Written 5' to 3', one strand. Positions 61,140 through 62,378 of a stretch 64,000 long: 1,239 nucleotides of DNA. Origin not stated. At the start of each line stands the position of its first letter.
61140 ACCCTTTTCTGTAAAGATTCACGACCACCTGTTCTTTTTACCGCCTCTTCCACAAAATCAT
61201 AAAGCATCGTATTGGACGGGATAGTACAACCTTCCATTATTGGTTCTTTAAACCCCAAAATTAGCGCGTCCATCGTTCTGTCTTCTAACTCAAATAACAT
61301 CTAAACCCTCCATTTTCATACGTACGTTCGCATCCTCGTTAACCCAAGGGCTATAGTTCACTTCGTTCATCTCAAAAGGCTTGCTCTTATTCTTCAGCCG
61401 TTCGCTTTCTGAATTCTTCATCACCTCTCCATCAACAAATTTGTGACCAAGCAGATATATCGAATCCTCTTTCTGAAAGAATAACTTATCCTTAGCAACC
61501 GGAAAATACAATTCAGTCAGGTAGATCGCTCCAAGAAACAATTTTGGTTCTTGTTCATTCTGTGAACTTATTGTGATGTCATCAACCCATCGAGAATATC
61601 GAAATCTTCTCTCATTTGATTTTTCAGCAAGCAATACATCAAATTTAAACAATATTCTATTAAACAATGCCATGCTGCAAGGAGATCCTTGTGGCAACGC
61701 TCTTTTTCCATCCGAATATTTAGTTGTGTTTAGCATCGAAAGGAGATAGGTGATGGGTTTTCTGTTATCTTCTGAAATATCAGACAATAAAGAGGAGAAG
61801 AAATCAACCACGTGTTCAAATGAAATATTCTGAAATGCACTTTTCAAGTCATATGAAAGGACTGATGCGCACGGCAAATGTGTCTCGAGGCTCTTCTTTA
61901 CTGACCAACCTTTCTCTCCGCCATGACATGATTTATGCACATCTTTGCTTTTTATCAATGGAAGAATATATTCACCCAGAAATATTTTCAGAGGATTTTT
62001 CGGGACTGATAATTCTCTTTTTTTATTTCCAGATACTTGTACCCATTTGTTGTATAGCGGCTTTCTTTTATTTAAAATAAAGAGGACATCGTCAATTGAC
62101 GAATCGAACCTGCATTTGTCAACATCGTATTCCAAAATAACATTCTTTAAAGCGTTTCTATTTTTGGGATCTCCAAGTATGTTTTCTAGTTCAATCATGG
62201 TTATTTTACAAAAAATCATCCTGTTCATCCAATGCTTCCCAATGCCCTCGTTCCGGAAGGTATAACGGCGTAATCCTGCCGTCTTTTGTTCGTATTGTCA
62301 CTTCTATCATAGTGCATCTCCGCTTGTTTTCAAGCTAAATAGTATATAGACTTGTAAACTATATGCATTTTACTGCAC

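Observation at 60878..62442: Compact reverse-transcriptase operon (leader or mini-ORF, retron/Abi-like RT, unknown 140-aa partner) in an archaeal genome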

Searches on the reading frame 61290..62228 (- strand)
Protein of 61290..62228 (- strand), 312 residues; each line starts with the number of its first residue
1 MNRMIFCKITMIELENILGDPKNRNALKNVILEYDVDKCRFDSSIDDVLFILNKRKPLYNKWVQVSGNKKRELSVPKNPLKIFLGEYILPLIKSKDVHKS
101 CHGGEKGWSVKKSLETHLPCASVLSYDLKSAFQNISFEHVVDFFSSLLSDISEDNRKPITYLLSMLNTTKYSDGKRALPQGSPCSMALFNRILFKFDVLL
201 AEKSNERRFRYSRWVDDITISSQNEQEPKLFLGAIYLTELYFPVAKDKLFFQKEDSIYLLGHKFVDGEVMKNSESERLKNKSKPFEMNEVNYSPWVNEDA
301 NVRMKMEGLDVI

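Call 3: search_protein_families(library=pfam, proteins=[window:61290-62228:-], max_evalue=1)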
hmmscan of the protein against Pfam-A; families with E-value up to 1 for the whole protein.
window:61290-62228:- (312 aa): 1 family
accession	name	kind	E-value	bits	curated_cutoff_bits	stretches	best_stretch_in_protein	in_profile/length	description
PF00078.32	RVT_1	-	8.5e-12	45.6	29.6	1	99-263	39-204/205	Reverse transcriptase (RNA-dependent DNA polymerase)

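Call 4: search_protein_families(library=padloc, proteins=[window:61290-62228:-], max_evalue=1)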
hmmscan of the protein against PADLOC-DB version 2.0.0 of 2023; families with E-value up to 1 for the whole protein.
window:61290-62228:- (312 aa): 65 families (the best 25 are shown)
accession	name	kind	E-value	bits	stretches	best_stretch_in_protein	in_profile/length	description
PDLC02952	RT_VI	-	1.2e-24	85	1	49-255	24-218/279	-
PDLC02942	RT_III-A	-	2e-24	84.3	1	51-227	62-228/341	-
PDLC02946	RT_III-A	-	1.3e-23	81.7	1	52-255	55-248/330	-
PDLC02941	RT_II-A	-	1.5e-22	78.2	1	53-227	35-199/309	-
PDLC02959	RT-Protease_XI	-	1.8e-22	78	1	48-229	25-197/510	single gene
PDLC02960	RT-Protease_XI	-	2.4e-22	77.6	1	50-229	25-195/506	single gene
PDLC02945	RT_III-A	-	4.6e-22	76.6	1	45-256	54-280/362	-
PDLC02943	RT_III-A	-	8.5e-22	75.5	1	68-292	60-273/322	-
PDLC02940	RT_II-A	-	2.2e-21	74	1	66-227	220-370/477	-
PDLC02939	RT_II-A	-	6.9e-21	73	1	66-227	38-192/304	-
PDLC02956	RT_XIII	-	7.5e-21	72.7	1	69-234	156-328/469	-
PDLC02948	RT_IX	-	3e-19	67.2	1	47-254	59-256/317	-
PDLC02962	RT-TIR_XII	-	6.9e-19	66.1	1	48-228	31-202/478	single gene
PDLC03739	RT_Ec107-like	-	1.8e-18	65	1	51-252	29-221/307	retron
PDLC02963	RT-Toprim_I-C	-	2.6e-18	63.9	1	63-228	45-210/552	single gene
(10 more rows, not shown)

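Call 5: search_protein_families(library=ncbifam, proteins=[window:61290-62228:-], max_evalue=1)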
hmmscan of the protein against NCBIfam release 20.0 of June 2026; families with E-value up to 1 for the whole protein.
window:61290-62228:- (312 aa): 6 families
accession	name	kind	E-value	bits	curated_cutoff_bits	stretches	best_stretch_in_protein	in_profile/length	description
NF038233.2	retron_St85_RT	exception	1.2e-26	93.6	235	1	66-231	34-191/289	retron St85 family RNA-directed DNA polymerase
NF038237.1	retron_Ec67_fus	exception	7e-15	54.5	450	1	71-228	50-211/572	retron Ec67 family RNA-directed DNA polymerase/endonuclease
NF042941.1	Retron_TIR_antiphage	equivalog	1.3e-14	53.9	600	1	49-230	17-192/464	TIR domain-containing anti-phage reverse transcriptase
TIGR04416.1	group_II_RT_mat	equivalog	2.6e-08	33.4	300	1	120-279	122-282/353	group II intron reverse transcriptase/maturase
NF041747.1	Drt3a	equivalog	1e-07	31.7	200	1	110-253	101-232/412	antiviral reverse transcriptase Drt3a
NF041746.1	Drt2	equivalog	4.4e-07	29.4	390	1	172-227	218-273/416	antiviral reverse transcriptase Drt2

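Call 10: find_homologous_proteins(query=window:61290-62228:-)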
Query window:61290-62228:- (312 aa): 57 proteins with E <= 0.001 among 774 candidates.
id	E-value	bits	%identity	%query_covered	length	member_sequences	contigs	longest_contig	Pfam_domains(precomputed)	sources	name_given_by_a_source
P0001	9.1e-199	677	100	97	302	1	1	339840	PF00078.33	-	-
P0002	4.2e-81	291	50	91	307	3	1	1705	PF00078.33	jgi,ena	-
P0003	2.7e-80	288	50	91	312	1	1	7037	PF00078.33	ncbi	-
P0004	4.3e-80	287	51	88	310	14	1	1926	PF00078.33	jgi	-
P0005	4.6e-80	287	47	90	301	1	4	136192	PF00078.33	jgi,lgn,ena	jgi:hypothetical protein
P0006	1.2e-78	283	52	84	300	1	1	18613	PF00078.33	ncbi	-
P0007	2.3e-78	282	49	93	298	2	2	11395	PF00078.33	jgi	jgi:hypothetical protein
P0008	3.1e-75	271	46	90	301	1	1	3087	PF00078.33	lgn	-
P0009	4.1e-75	271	50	81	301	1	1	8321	PF00078.33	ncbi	-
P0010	5.2e-75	271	51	84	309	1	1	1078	PF00078.33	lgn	-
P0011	9.1e-75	270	50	81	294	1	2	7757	PF00078.33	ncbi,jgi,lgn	-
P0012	6.0e-74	267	51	77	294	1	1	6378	PF00078.33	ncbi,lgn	-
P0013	9.3e-74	267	48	87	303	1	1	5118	PF00078.33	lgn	-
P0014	1.6e-73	266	51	76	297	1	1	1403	PF00078.33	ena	-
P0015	2.4e-71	259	48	79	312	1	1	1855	PF00078.33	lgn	-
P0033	1.2e-63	234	51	74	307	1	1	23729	PF00078.33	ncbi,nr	ncbi:hypothetical protein GF386_03300 [Candidatus Pacearchaeota archaeon]|nr:hypothetical protein [C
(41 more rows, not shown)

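Call 13: find_encoding_contigs(protein=P0005, flank=4000, max_places=2)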
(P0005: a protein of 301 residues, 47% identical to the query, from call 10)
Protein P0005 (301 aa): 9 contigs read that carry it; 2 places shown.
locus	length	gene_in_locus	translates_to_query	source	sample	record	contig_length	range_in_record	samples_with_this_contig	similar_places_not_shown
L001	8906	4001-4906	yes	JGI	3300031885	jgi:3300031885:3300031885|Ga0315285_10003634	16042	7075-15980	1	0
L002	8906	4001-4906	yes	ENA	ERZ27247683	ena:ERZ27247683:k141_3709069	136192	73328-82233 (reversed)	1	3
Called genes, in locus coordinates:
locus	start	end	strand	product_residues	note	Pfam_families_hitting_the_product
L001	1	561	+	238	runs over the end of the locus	PF00795:CN_hydrolase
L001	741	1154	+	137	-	PF11969:DcpS_C, PF01230:HIT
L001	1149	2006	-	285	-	-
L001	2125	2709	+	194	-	-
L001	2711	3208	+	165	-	-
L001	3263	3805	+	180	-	-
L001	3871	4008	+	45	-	-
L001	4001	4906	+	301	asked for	PF00078:RVT_1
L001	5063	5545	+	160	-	PF00383:dCMP_cyt_deam_1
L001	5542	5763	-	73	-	-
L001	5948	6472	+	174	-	PF02677:QueH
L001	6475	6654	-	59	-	-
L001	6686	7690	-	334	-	PF13793:Pribosyltran_N, PF00156:Pribosyltran, PF14572:Pribosyl_synth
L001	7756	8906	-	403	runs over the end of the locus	?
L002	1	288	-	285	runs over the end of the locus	-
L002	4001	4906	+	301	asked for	PF00078:RVT_1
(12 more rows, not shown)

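Call 14: find_encoding_contigs(protein=P0033, flank=4000, max_places=2)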
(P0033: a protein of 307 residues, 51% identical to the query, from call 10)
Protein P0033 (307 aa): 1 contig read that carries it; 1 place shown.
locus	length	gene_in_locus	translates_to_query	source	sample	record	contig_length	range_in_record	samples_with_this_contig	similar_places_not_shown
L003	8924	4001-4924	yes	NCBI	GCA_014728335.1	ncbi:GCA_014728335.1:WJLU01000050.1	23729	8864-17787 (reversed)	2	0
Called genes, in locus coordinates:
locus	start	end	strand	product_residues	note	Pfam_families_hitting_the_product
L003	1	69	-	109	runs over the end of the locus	-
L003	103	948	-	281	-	-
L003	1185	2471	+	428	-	PF13255:DUF4046 (faint)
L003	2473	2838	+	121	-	-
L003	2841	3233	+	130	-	-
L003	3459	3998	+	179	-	PF06276:FhuF (weak)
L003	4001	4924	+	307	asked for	PF00078:RVT_1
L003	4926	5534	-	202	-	PF00149:Metallophos, PF12850:Metallophos_2, PF14582:Metallophos_3 (faint)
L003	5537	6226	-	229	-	PF01255:Prenyltransf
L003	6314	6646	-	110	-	-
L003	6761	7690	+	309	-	-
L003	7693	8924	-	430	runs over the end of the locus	PF02403:Seryl_tRNA_N, PF00587:tRNA-synt_2b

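Call 24: find_related_loci(query=A1, collection=genome_contigs, flank=8000)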
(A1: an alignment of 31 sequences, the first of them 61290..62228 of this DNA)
Query A1 (312 aa) in genome_contigs; peptide patterns used: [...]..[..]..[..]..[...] (x = any residue, [..] = any of these).
37 stretches matched a pattern; 26 encode a relative of the query (tblastn E <= 1e-3); 26 distinct loci.
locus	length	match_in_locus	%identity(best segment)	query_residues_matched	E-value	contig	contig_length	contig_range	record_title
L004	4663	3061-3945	47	6-289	1e-79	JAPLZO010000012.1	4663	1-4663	MAG: Candidatus Woesearchaeota archaeon isolate LacPavin_0920_SED5_MAG_27_11 LacPavin_0920_SED5_scaffold_823777, whole g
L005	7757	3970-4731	50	44-295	2e-79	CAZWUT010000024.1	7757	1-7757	MAG TPA_asm: Candidatus Woesearchaeota archaeon isolate binchicken_co100_462 genome assembly, contig: NODE_15220_length_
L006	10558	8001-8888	41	10-299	3e-72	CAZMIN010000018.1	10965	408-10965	MAG TPA_asm: Candidatus Woesearchaeota archaeon isolate binchicken_co85_65 genome assembly, contig: NODE_2980_length_109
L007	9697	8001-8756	45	44-295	5e-72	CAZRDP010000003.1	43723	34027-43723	MAG TPA_asm: Candidatus Woesearchaeota archaeon isolate SRP239243_co1_214 genome assembly, contig: NODE_1056_length_4372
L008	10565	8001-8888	41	10-299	3e-72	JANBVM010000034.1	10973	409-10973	MAG: Patescibacteria group bacterium isolate AMOR_Bin_1762 NODE_36_length_10973_cov_39.303139, whole genome shotgun sequ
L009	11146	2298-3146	40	16-283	2e-59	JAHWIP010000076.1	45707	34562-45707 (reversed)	MAG: Candidatus Woesearchaeota archaeon isolate YT2_088 k127_57608607, whole genome shotgun sequence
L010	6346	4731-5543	37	41-301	2e-57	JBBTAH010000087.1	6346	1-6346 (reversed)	MAG: Nanoarchaeota archaeon isolate H51-bin044_1 H51_bin044_1_000000000089, whole genome shotgun sequence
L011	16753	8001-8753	40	40-286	2e-55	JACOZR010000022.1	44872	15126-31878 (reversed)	MAG: Candidatus Woesearchaeota archaeon isolate NC_groundwater_210_Ag_S-0.1um_32_9 S4_GD2017_2_S1_scaffold_809, whole ge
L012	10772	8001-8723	40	58-297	3e-54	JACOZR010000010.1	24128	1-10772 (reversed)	MAG: Candidatus Woesearchaeota archaeon isolate NC_groundwater_210_Ag_S-0.1um_32_9 S4_GD2017_2_S1_scaffold_1962, whole g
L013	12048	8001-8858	36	16-288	2e-52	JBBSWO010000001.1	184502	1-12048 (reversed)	MAG: Nanoarchaeota archaeon isolate H41-bin116_1 H41_bin116_1_000000000001, whole genome shotgun sequence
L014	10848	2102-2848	39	37-286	4e-52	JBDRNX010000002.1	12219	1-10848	MAG: archaeon isolate MEGAHIT-group-1.920 k141_17066, whole genome shotgun sequence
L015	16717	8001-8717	36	41-276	1e-50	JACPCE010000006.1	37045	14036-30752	MAG: Candidatus Woesearchaeota archaeon isolate NC_groundwater_275_Ag_S-0.2um_29_9 S5_GD2017_2_S2_scaffold_803, whole ge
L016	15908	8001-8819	40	37-281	4e-55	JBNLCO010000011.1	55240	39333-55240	MAG: Candidatus Pacearchaeota archaeon isolate C1C2.bin.74.orig k141_1788170, whole genome shotgun sequence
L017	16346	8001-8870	42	16-297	1e-70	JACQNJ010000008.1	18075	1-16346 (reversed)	MAG: Candidatus Woesearchaeota archaeon isolate NC_groundwater_1252_Ag_S-0.1um_33_315 S_p1_S3_coassembly_k141_249809, wh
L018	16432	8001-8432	35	70-224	4e-13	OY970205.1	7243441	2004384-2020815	MAG: uncultured Acidobacteriaceae bacterium isolate MFD02248.bin.1.24 genome assembly, chromosome: 1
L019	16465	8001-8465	26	59-222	2e-12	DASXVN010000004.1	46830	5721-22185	MAG TPA_asm: Armatimonadota bacterium isolate SMAG_U4746 k141_225379, whole genome shotgun sequence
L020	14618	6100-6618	27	36-225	2e-12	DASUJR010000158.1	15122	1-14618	MAG TPA_asm: Candidatus Acidiferrales bacterium isolate SMAG_U1491 k141_288369, whole genome shotgun sequence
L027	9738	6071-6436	27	103-239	3e-6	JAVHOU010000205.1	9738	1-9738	MAG: Ignavibacteriaceae bacterium isolate WB02no9_33_13 NODE_6843_length_9738_cov_8.083239, whole genome shotgun sequenc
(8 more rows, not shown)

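Call 26: find_related_loci(query=A1, collection=metagenome_contigs, flank=8000)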
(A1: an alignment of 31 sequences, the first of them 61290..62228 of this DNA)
Query A1 (312 aa) in metagenome_contigs; peptide patterns used: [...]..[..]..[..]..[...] (x = any residue, [..] = any of these).
105 stretches matched a pattern; 93 encode a relative of the query (tblastn E <= 1e-3); the best 80 are kept; 80 distinct loci.
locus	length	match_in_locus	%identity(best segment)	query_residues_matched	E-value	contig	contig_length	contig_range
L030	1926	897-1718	51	14-289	2e-90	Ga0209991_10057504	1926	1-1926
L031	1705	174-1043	50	6-289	5e-91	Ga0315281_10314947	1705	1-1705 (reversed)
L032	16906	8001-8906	48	2-299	3e-85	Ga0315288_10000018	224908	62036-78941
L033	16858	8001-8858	47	14-295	2e-82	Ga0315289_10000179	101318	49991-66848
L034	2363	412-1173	50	44-295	2e-81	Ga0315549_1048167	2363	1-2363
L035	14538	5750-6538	48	38-295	2e-77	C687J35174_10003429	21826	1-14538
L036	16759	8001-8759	49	45-295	8e-77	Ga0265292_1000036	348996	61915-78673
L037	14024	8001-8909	43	1-295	2e-73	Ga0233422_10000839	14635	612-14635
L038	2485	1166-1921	45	44-295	4e-73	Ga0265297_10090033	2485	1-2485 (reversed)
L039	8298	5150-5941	47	38-296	1e-71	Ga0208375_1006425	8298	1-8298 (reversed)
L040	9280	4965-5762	46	22-282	1e-69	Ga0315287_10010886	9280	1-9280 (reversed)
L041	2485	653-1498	42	14-297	3e-69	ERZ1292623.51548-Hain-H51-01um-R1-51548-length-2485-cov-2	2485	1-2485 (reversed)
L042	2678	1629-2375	45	41-289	4e-69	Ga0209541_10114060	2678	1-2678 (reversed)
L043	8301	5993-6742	47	52-296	9e-67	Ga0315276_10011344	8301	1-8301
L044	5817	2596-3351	48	38-290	6e-66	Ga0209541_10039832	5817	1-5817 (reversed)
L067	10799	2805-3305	30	59-235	7e-14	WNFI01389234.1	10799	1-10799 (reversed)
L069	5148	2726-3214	30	61-236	9e-13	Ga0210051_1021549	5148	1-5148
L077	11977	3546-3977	34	70-224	2e-11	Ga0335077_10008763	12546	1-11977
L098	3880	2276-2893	26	44-257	1e-9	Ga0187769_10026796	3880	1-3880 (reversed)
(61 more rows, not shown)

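Call 32: search_solved_structures(query=A1, max_evalue=0.001)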
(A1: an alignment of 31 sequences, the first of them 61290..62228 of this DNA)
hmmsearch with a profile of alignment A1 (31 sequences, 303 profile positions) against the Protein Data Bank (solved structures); distinct sequences matched with E-value up to 0.001: 28.
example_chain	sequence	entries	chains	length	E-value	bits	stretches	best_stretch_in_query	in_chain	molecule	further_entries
7v9u_A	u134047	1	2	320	2.9e-16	62.9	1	42-269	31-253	RNA-directed DNA polymerase from retron EC86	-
7v9x_A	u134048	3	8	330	3.1e-16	62.8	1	42-269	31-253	RNA-directed DNA polymerase from retron EC86 | Retron Ec86 reverse transcriptase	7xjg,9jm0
8qbk_A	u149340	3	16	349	3.6e-16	62.5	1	42-269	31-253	Retron Ec86 reverse transcriptase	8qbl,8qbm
9lm3_A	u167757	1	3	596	9.4e-13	51.3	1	47-226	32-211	Retron Ec67 protein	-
9i2f_C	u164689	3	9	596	9.5e-13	51.3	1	47-226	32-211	Retron Ec67 protein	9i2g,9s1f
9n69_E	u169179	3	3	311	3.3e-12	49.5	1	57-228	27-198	RNA-directed DNA polymerase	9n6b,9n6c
22et_A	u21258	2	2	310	4.8e-11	45.7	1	65-267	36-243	Retron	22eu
9e8z_H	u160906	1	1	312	6.7e-11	45.2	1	73-275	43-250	Retron Ec83 reverse transcriptase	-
9l7p_E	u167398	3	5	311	7.2e-11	45.1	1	65-278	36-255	Retron St85 family RNA-directed DNA polymerase | Retron I-A Ec78 reverse transcriptase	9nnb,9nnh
9kjx_A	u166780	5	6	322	7.9e-11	45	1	65-278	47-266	RNA-directed DNA polymerase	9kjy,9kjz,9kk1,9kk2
9vhe_A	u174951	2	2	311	1.5e-10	44.1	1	67-279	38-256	Retron Ec78 reverse transcriptase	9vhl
36ht_A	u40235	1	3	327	1.9e-10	43.8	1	115-248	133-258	Retron-Kva2 Reverse Transcriptase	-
23or_A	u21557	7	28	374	3e-10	43.1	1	111-267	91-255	Retron Eco8 reverse transcriptase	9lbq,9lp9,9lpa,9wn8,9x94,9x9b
9p4j_E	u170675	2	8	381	3.3e-10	43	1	111-267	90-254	Retron Eco8 reverse transcriptase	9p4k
9c0i_A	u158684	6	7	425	5.8e-07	32.3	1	173-221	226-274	Reverse transcriptase/maturase family protein | Antiviral reverse transcriptase Drt2 | RNA-dependent DNA polymerase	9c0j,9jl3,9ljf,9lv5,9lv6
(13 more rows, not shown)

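Call 46: find_related_loci(query=A1, collection=viral_contigs, flank=6000)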
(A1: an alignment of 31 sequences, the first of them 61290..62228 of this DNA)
Query A1 (312 aa) in viral_contigs; peptide patterns used: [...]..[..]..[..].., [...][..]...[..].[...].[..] (x = any residue, [..] = any of these).
41 stretches matched a pattern, but none encodes a relative of the query by tblastn (E <= 1e-3).

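Call 60: search_solved_structures(query=window:61290-62228:-, max_evalue=0.00001, show_alignments=2)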
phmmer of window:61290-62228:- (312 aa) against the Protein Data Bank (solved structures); distinct sequences matched with E-value up to 0.00001: 8.
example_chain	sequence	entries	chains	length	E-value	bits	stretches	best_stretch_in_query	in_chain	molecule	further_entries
8qbk_A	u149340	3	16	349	1.1e-08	38.1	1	64-226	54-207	Retron Ec86 reverse transcriptase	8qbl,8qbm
7v9u_A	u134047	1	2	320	1.3e-08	37.9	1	64-226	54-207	RNA-directed DNA polymerase from retron EC86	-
7v9x_A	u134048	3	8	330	1.3e-08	37.8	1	64-226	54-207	RNA-directed DNA polymerase from retron EC86 | Retron Ec86 reverse transcriptase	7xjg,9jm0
9e8z_H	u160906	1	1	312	2.7e-08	36.8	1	85-226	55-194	Retron Ec83 reverse transcriptase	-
23or_A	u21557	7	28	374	3.6e-08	36.4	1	101-241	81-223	Retron Eco8 reverse transcriptase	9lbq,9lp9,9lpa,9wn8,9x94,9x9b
9p4j_E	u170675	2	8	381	3.7e-08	36.4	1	101-241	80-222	Retron Eco8 reverse transcriptase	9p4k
9lm3_A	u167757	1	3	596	8.9e-08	35.1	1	101-225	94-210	Retron Ec67 protein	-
9i2f_C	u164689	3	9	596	8.9e-08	35.1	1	101-225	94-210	Retron Ec67 protein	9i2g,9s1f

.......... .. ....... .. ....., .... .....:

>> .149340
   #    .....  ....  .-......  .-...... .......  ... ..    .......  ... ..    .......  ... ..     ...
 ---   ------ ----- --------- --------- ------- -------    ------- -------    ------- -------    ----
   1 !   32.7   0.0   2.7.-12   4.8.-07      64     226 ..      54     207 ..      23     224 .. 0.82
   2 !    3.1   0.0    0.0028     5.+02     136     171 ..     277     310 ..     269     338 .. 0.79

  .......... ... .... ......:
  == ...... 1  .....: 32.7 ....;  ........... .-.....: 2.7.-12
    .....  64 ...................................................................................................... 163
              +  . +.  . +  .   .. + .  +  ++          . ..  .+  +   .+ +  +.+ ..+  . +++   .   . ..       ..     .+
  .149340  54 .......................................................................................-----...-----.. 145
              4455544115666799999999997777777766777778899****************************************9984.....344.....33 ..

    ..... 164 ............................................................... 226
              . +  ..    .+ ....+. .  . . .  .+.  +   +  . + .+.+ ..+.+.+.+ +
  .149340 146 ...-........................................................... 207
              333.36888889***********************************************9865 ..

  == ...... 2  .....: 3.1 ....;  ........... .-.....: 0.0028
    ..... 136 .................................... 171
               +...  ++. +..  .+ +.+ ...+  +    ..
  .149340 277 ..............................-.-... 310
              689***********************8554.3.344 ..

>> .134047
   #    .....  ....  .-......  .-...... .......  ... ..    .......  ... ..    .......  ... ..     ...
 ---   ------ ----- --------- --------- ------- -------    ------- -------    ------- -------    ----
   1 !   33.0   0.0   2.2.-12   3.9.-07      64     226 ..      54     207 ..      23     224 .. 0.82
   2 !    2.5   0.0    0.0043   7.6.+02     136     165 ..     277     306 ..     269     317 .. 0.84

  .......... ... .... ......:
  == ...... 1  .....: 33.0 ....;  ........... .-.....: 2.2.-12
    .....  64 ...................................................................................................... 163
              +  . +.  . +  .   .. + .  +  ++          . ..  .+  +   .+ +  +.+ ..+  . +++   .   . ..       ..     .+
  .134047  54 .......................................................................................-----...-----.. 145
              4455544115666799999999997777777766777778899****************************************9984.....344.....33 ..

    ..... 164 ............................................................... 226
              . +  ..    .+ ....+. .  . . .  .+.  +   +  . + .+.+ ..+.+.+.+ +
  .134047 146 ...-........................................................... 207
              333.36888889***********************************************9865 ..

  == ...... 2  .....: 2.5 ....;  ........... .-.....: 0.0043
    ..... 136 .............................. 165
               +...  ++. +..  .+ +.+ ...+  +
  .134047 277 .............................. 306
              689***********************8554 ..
